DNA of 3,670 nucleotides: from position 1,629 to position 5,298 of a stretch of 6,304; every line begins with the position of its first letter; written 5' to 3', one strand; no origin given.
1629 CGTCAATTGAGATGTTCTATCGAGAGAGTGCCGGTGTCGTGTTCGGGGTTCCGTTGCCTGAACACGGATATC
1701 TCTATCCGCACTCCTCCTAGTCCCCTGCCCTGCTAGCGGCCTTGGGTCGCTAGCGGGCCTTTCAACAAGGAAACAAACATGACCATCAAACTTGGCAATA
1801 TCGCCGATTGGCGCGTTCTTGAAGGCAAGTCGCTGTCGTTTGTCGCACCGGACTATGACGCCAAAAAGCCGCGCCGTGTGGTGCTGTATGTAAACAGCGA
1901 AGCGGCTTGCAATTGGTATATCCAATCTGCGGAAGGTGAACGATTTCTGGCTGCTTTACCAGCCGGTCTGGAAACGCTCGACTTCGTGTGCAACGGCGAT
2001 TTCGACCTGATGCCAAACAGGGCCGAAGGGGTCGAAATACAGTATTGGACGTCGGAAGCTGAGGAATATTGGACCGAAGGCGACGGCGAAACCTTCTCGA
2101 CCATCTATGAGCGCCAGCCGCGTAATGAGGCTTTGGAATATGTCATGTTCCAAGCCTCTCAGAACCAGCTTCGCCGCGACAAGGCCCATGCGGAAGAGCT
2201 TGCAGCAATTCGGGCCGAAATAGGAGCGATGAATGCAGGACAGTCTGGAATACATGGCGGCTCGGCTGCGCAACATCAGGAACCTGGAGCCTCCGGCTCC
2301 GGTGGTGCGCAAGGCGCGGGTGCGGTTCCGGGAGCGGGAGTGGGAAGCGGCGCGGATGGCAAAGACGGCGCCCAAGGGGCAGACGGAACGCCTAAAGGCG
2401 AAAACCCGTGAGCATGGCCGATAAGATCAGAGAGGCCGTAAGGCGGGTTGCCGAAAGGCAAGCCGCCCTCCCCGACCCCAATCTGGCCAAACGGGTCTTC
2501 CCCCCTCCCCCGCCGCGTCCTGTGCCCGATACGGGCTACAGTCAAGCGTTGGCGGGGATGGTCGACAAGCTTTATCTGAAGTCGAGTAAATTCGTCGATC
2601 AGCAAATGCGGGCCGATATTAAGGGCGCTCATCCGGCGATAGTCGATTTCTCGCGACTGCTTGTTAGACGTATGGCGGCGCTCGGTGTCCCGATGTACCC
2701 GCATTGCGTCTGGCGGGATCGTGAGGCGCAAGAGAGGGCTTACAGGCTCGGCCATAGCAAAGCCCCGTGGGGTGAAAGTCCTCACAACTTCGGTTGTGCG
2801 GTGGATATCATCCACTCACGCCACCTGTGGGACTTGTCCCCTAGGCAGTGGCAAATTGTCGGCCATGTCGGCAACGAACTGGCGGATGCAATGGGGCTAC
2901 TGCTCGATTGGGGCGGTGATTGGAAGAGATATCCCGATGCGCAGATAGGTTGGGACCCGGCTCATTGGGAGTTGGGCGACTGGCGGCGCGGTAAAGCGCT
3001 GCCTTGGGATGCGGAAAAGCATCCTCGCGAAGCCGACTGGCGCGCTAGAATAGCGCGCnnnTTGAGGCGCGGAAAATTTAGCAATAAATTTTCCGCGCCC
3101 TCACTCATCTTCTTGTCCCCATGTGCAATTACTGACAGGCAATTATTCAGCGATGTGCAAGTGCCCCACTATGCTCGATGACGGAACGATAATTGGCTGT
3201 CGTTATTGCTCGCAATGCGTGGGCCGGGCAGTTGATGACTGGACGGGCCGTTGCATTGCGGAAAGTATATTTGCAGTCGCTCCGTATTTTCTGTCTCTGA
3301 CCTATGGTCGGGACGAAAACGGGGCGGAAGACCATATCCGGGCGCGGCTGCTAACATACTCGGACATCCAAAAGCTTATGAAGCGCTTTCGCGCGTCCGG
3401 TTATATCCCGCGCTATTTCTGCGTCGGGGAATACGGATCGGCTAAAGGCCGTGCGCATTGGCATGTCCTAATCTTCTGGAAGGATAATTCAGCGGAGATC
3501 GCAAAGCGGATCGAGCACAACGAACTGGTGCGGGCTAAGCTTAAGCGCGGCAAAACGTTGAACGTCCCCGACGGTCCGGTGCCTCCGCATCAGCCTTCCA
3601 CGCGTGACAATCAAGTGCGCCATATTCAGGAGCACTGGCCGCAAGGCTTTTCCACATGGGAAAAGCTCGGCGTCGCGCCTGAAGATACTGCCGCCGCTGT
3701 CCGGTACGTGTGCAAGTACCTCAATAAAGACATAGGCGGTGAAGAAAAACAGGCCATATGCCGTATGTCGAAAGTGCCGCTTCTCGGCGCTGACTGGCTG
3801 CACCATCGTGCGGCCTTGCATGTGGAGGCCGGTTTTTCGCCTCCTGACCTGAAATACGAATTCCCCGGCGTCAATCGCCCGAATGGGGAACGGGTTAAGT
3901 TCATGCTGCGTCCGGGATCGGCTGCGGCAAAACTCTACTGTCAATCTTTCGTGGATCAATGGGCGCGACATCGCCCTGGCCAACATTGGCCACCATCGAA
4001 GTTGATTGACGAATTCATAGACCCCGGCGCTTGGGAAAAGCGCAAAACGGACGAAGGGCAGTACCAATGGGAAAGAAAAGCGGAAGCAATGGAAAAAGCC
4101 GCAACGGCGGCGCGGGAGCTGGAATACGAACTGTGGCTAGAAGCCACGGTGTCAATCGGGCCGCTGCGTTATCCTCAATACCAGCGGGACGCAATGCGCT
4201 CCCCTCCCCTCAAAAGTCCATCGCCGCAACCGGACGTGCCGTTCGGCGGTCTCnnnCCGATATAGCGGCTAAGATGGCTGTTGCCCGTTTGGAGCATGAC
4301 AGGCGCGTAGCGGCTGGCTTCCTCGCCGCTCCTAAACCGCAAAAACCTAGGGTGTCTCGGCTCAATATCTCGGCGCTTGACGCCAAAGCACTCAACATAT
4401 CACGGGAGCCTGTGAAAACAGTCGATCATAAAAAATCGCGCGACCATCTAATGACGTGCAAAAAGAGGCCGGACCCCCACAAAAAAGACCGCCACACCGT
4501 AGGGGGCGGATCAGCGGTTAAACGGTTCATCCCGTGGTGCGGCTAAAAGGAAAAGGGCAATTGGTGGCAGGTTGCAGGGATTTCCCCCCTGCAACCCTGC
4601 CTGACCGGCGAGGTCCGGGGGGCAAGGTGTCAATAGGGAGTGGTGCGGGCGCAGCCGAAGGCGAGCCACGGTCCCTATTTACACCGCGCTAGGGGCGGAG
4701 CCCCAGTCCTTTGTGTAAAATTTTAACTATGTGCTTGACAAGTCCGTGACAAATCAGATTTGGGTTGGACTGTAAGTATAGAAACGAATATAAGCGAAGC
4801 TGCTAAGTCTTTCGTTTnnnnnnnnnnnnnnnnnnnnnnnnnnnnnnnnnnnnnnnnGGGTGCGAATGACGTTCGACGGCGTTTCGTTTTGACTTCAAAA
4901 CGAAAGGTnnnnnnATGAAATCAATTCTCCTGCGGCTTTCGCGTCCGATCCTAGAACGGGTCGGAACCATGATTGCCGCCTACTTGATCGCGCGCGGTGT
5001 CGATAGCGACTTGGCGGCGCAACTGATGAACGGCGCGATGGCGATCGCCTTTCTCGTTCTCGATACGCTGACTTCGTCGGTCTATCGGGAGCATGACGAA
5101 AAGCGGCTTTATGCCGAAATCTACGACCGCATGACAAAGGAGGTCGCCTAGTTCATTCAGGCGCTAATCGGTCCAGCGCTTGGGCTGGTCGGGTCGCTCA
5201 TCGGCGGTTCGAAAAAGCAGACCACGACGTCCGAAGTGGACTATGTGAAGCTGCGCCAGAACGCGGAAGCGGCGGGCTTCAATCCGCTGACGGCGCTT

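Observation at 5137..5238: The conserved pilot-protein N-terminus has no canonical start codon and lies in frame behind a TAG and a perfect Shine-Dalgarno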

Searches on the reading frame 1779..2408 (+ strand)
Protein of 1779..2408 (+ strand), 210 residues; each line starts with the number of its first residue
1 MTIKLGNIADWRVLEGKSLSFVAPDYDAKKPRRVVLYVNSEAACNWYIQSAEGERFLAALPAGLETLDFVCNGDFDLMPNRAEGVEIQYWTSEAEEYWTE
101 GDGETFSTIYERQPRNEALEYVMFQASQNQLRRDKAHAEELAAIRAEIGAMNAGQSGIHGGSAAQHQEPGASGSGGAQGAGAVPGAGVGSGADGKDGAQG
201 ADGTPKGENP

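Call 4: search_protein_families(library=pfam, proteins=[window:1779-2408:+], max_evalue=0.1)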
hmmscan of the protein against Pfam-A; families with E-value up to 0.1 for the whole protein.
window:1779-2408:+ (210 aa): 0 families

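Call 5: search_protein_families(library=phrogs, proteins=[window:1779-2408:+], max_evalue=0.1)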
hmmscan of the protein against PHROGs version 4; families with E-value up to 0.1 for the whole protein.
window:1779-2408:+ (210 aa): 2 families
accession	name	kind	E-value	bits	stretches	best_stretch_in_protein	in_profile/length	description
phrog_8745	-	tail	0.031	12.5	1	115-204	1323-1414/1803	tail fiber protein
phrog_29268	-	unknown function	0.099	11.7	0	154-203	418-466/653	-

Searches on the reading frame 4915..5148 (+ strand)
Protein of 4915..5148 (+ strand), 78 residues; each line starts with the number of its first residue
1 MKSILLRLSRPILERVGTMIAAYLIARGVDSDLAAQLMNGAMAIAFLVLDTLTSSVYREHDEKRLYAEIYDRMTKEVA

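Call 4: search_protein_families(library=pfam, proteins=[window:4915-5148:+], max_evalue=0.1)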
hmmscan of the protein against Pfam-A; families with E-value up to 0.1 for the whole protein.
window:4915-5148:+ (78 aa): 1 family
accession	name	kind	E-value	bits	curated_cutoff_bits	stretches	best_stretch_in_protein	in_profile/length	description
PF22784.1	PTP-SAK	-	0.059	13.8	27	1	15-47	100-136/153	Swiss Army Knife protein, DSP-PTPase phosphatase domain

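Call 5: search_protein_families(library=phrogs, proteins=[window:4915-5148:+], max_evalue=0.1)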
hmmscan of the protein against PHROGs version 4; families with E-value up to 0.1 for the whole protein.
window:4915-5148:+ (78 aa): 0 families
